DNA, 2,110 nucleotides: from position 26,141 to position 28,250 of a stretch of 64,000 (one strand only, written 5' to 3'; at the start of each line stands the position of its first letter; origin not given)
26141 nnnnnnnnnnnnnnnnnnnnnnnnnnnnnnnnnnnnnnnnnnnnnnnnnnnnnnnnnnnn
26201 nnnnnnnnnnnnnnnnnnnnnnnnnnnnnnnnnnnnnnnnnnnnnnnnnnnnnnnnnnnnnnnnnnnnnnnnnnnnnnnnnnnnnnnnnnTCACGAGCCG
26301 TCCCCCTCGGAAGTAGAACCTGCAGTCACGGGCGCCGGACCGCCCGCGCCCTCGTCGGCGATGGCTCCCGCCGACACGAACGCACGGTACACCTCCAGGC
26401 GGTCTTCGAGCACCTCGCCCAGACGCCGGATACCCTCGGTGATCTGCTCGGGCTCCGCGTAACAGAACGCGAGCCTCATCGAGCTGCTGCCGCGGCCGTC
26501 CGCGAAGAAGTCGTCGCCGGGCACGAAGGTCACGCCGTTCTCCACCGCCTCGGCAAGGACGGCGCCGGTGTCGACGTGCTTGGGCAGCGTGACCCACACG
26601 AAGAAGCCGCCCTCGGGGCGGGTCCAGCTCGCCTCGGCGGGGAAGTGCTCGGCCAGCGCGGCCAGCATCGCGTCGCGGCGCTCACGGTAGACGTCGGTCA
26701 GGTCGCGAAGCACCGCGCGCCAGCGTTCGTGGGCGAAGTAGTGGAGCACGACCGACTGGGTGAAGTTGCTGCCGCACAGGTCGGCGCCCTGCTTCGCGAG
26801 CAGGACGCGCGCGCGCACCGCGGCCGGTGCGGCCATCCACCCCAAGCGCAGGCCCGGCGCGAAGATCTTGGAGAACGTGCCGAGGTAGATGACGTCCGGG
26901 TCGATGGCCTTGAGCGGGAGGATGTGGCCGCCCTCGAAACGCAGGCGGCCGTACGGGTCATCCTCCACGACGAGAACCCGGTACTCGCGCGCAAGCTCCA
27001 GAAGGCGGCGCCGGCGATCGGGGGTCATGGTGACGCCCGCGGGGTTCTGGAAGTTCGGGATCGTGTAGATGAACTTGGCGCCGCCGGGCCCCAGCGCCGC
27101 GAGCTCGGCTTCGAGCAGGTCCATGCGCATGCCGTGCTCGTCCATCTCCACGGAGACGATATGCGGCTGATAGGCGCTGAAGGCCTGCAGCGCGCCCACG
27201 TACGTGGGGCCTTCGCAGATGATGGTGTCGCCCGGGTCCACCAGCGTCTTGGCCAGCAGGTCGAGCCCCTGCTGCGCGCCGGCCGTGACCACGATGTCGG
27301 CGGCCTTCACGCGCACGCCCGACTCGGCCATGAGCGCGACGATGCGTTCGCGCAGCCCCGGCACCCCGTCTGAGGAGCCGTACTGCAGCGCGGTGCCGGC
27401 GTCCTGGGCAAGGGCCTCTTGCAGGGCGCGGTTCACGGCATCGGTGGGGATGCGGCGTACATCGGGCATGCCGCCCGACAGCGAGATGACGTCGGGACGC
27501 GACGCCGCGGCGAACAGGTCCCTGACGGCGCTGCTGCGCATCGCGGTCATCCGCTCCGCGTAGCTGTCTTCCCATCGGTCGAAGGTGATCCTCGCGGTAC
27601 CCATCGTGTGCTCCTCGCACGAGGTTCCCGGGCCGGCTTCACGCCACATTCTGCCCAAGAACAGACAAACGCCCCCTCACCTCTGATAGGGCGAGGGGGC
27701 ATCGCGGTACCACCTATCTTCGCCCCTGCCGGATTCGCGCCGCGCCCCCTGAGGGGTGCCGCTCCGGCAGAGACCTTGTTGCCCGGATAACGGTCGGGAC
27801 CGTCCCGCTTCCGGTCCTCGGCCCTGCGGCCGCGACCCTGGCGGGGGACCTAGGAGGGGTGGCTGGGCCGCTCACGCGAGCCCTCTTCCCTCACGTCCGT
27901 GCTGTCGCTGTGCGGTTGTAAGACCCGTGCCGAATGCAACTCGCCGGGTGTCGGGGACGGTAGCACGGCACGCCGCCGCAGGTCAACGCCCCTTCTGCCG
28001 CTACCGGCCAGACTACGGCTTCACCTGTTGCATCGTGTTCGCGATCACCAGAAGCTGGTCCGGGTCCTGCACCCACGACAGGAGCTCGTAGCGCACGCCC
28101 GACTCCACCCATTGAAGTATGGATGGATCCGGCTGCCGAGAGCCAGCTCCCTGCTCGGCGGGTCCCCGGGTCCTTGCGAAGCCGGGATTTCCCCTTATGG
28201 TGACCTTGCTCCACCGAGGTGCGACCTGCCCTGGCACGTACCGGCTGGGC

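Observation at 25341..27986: T-box leader with intrinsic terminator in front of an aminotransferase translationally coupled to ddl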

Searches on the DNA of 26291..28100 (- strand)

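Call 4: search_rna_families(source=window, start=27550, end=28100, threshold=evalue, max_evalue=10, show_alignments=5)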
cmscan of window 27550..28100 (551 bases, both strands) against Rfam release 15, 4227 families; matches with E-value up to 10: 2.
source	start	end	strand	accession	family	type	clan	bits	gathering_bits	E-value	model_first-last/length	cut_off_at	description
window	27832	27908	+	RF02018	mir-1207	Gene; miRNA;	-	16.2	90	3.9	1-87/87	no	mir-1207 microRNA precursor family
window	27838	27905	+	RF00981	mir-939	Gene; miRNA;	-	15.7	84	8.7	1-82/82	no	mir-939 microRNA precursor family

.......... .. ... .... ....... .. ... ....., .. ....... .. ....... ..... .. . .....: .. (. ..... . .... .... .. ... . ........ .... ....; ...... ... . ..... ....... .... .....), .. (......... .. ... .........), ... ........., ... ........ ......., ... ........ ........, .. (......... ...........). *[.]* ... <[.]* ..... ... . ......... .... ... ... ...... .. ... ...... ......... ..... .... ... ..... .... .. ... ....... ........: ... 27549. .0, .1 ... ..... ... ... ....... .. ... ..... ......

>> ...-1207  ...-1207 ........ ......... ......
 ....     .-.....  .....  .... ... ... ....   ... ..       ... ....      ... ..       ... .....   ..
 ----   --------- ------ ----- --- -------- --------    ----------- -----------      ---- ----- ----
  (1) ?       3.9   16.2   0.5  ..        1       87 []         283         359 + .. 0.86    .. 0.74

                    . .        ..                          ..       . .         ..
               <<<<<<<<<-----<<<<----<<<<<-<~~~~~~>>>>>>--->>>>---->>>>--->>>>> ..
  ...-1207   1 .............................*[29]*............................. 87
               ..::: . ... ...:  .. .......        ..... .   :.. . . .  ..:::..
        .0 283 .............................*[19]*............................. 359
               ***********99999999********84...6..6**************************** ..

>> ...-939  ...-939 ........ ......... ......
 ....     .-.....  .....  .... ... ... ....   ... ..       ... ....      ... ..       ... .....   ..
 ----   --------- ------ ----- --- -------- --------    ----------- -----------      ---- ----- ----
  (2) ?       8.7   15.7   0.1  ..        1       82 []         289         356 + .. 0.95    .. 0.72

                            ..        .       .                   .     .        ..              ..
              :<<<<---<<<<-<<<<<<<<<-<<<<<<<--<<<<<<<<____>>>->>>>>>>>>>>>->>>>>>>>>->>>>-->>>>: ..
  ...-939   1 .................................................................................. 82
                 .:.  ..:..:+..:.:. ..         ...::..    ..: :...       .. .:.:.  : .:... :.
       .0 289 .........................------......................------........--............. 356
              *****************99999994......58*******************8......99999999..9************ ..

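Call 17: search_rna_families(source=window, start=27650, end=27905, threshold=evalue, max_evalue=10, show_alignments=4)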
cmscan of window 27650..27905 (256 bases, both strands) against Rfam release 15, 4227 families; matches with E-value up to 10: 2.
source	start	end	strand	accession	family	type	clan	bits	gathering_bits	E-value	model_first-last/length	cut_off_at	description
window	27687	27720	-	RF00230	T-box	Cis-reg; leader;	-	15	93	0.24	183-216/219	no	T-box leader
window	27673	27701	+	RF00381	Antizyme_FSE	Cis-reg; frameshift_element;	-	12.5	40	7.6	6-47/59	no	Antizyme RNA frameshifting stimulation element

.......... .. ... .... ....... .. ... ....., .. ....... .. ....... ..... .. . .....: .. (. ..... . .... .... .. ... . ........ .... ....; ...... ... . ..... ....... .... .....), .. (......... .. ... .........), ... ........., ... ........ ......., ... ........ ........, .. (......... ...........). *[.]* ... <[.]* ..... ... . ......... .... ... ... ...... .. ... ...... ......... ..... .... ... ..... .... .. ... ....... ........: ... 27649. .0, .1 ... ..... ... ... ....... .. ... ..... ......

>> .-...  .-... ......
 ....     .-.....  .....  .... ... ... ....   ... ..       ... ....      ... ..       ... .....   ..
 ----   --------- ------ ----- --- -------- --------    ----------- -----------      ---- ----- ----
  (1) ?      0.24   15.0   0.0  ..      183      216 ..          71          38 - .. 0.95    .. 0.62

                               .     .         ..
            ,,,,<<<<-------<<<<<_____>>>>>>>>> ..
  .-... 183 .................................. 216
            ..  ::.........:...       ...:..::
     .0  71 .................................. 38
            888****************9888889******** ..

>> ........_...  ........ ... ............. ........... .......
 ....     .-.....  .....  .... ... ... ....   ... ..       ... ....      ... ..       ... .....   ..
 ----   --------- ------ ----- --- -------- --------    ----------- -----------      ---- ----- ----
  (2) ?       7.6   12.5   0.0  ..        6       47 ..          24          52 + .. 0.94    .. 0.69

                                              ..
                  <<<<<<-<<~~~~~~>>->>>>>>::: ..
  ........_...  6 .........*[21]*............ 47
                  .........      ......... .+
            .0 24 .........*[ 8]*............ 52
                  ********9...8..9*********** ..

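Call 18: search_rna_families(sources=[L001, L002, L003, L004, L008, L012, L013, L015, L016, L021, L022, L025, L027, L030, L032, L036, L037, L042, L051, L059], threshold=gathering)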
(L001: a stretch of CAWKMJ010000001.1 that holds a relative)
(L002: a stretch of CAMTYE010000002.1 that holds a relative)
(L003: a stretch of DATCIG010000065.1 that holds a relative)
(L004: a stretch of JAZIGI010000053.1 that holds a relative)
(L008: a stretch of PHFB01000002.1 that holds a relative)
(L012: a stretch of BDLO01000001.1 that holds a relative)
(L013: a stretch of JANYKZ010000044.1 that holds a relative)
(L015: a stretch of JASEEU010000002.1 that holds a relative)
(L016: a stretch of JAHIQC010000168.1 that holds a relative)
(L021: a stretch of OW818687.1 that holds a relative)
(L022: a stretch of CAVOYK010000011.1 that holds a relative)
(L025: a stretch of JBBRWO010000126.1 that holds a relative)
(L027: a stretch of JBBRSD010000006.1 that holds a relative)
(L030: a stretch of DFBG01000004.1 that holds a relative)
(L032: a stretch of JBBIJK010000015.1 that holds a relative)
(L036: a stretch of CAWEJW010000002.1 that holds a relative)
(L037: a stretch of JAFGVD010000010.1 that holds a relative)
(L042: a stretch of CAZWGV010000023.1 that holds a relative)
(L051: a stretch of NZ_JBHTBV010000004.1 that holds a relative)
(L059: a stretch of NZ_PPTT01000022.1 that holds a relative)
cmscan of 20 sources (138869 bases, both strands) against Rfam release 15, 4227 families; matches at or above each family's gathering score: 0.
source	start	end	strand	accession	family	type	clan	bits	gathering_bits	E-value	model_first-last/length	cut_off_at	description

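Call 31: search_rna_families(source=window, start=27778, end=27900, threshold=evalue, max_evalue=10, show_alignments=5)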
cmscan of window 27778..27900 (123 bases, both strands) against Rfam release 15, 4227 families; matches with E-value up to 10: 1.
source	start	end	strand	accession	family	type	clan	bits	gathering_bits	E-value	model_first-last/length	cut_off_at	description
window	27870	27888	-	RF01144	sR17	Gene; snRNA; snoRNA; CD-box;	-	8.3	36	8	36-55/55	no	Small nucleolar RNA sR17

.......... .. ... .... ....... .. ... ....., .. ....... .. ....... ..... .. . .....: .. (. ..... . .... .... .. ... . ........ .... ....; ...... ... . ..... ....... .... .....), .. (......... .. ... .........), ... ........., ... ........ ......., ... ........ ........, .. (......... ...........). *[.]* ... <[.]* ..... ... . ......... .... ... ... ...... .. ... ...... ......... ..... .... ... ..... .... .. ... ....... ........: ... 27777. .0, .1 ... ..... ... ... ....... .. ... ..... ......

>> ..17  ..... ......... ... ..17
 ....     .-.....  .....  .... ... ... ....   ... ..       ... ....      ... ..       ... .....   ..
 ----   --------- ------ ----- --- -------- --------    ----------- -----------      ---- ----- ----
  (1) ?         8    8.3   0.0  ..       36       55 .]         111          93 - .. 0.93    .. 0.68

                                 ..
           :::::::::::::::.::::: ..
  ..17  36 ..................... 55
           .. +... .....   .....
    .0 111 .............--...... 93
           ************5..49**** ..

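Call 37: build_rna_model(alignment_id=A3, structure=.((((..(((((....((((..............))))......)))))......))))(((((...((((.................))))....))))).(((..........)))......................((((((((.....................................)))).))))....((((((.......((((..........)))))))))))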
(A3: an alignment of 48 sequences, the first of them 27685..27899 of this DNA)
Model R1 built from alignment A3 (48 sequences, 235 columns); structure: as given.
model positions 186; base pairs 43; branch points 4; effective number of sequences 1.67; information 0.59 bits per position. Calibrated on 0.2 Mb of random sequence (short: E-values are rough).
structure used (alignment columns):
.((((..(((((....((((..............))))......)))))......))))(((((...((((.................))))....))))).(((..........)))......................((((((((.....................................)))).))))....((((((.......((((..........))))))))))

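Call 38: search_with_rna_model(model_id=R1, sources=[window, L001, L002, L003, L004, L005, L006, L007, L008, L009, L010, L011, L012, L013, L014, L015, L016, L017, L018, L019, L020, L021, L022, L023, L024, L025, L026, L027, L028, L029, L030, L031, L032, L033, L034, L035, L036, L037, L038, L039, L040, L041, L042, L043, L044, L045, L046, L047, L048, L049, L050, L051, L052, L053, L054, L055, L056, L057, L058, L059, L060, L061, L062, L063, L064, L065, L066, L067, L068, L069, L070, L071, L072, L073, L074, L075, L076, L077, L078, L079, L080], max_evalue=1, make_alignment=true)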
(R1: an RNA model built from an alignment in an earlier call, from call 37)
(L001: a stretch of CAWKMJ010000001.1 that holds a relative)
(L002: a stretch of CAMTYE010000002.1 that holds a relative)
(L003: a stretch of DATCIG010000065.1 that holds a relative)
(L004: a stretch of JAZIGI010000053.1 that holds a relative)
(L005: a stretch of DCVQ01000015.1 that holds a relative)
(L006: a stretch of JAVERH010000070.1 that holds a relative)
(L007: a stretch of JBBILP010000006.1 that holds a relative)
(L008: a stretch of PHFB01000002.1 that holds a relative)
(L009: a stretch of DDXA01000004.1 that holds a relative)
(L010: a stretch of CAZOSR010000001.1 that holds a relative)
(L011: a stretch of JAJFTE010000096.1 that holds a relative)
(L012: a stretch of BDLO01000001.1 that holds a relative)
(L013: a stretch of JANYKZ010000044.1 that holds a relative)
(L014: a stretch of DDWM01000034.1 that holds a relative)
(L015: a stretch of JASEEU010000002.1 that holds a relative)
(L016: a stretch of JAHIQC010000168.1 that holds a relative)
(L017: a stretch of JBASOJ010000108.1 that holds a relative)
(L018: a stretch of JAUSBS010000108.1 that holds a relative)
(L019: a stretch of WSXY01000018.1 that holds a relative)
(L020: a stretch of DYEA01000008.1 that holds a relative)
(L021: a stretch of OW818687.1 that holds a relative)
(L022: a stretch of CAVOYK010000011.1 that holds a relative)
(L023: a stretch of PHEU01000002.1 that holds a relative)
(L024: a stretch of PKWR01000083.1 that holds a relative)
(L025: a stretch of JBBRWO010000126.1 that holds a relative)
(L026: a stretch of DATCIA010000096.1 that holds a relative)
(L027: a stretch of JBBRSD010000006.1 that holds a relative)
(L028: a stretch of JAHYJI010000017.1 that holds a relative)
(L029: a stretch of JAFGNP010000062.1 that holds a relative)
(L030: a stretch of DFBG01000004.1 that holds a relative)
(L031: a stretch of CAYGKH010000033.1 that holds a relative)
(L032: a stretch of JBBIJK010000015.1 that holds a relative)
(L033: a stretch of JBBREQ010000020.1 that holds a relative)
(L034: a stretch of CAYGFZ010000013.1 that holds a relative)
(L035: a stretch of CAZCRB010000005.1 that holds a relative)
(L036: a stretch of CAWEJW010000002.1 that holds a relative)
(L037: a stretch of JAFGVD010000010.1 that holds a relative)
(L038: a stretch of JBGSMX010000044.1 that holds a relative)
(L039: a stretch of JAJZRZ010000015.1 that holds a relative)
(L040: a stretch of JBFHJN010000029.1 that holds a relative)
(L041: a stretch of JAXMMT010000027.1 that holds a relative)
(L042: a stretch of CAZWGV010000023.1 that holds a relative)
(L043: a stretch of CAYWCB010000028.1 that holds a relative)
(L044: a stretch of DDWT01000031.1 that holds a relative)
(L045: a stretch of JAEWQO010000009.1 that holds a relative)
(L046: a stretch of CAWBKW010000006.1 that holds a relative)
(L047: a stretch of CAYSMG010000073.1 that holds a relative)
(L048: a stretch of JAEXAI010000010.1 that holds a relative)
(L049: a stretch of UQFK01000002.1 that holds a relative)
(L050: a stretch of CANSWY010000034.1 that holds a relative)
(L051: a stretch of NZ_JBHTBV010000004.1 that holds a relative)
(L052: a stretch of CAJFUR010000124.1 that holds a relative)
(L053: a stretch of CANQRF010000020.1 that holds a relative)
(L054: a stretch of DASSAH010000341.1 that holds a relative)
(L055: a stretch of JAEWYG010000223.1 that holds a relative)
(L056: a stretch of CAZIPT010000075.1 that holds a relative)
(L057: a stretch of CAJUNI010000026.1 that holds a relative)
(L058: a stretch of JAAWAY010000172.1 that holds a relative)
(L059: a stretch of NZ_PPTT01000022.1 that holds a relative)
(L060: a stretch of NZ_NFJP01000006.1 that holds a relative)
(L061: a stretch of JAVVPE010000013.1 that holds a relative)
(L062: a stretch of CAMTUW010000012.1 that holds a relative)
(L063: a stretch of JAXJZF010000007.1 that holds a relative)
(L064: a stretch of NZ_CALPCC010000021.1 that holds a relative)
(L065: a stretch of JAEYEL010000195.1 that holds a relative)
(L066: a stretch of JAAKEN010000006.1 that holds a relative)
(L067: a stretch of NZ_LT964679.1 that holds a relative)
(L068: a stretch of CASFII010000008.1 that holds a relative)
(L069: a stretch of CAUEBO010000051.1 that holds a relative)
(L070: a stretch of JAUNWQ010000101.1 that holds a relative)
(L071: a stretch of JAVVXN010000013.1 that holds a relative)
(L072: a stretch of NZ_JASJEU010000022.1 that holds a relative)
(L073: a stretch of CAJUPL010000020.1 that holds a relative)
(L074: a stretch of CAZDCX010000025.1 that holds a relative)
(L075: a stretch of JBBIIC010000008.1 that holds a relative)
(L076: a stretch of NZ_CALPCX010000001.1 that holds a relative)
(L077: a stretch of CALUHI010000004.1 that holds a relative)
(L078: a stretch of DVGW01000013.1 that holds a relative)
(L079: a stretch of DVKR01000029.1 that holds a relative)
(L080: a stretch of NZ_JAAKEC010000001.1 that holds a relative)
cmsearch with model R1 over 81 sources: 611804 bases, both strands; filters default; matches with E-value up to 1: 51.
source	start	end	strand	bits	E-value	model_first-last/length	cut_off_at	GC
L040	2752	2938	+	174.1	6.3e-47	1-186/186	no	0.67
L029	2763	2947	+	173.3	1.1e-46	1-186/186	no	0.68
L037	2752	2938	+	170.5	6.5e-46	1-186/186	no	0.67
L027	2780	2957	+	169.5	1.3e-45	1-186/186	no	0.66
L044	2754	2940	+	168.6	2.2e-45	1-186/186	no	0.67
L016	1778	1969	+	168.4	2.6e-45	1-186/186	no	0.68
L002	2747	2937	+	167.7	4.1e-45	1-186/186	no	0.69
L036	2752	2935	+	166.3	9.7e-45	1-186/186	no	0.68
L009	2767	2949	+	165.4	1.8e-44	1-186/186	no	0.73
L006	2763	2946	+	164.2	3.9e-44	1-186/186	no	0.7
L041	2753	2939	+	164.2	4e-44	1-186/186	no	0.67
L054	1293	1479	+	163.4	6.6e-44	1-186/186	no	0.73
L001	2730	2927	+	163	8.6e-44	1-186/186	no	0.69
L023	2762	2945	+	162.2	1.4e-43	1-186/186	no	0.65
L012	2767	2946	+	162.2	1.5e-43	1-186/186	no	0.74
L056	2768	2960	+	162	1.7e-43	1-186/186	no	0.67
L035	2759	2937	+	161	3.1e-43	1-186/186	no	0.72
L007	155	336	+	161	3.2e-43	1-186/186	no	0.69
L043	2709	2894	+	160.4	4.7e-43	1-186/186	no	0.71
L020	2766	2944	+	160.2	5.3e-43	1-186/186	no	0.75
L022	2759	2939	+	159.4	8.9e-43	1-186/186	no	0.7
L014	2762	2945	+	159.1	1e-42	1-186/186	no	0.68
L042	2730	2917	+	158.8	1.3e-42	1-186/186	no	0.7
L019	173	356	+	158.5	1.6e-42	1-186/186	no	0.68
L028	2764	2958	+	157.9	2.3e-42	1-186/186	no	0.71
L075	2765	2959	+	157.8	2.4e-42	1-186/186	no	0.71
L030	2767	2957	+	157.6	2.8e-42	1-186/186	no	0.69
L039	2471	2657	+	157.2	3.6e-42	1-186/186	no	0.7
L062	2748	2938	+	156.9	4.5e-42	1-186/186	no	0.7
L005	2766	2949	+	156.7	5.2e-42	1-186/186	no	0.73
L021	2760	2937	+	156.6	5.3e-42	1-186/186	no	0.71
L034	2755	2955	+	156.3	6.6e-42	1-186/186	no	0.7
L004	2764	2946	+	156.1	7.3e-42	1-186/186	no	0.72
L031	2755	2955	+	155.5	1.1e-41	1-186/186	no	0.71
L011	2760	2944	+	154.9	1.6e-41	1-186/186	no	0.68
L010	2764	2946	+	153.7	3.5e-41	1-186/186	no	0.72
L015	2768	2951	+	153.5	4.1e-41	1-186/186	no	0.74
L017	2763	2943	+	153.1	5.4e-41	1-186/186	no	0.74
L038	349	544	+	150.7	2.5e-40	1-186/186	no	0.68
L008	2758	2942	+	148.9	7.8e-40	1-186/186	no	0.68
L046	2768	2960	+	148.9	8e-40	1-186/186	no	0.71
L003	2741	2931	+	146.2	4.7e-39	1-186/186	no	0.69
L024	2742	2928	+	146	5.4e-39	1-186/186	no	0.71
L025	382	573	+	144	2e-38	1-186/186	no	0.72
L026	2744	2929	+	143.1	3.5e-38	1-186/186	no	0.72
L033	2746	2938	+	140.7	1.7e-37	1-186/186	no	0.69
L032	2756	2937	+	137.3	1.5e-36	1-186/186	no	0.74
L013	2743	2928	+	136.6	2.4e-36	1-186/186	no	0.73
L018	278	317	+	36.4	4.3e-08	149-186/186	no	0.65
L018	1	20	-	20.4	0.0013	1-20/186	3'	0.7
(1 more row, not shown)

Alignment A4: 51 matches aligned to the model, 268 columns, each read 5' to 3' on its own strand. Consensus structure (alignment columns), stored with it:
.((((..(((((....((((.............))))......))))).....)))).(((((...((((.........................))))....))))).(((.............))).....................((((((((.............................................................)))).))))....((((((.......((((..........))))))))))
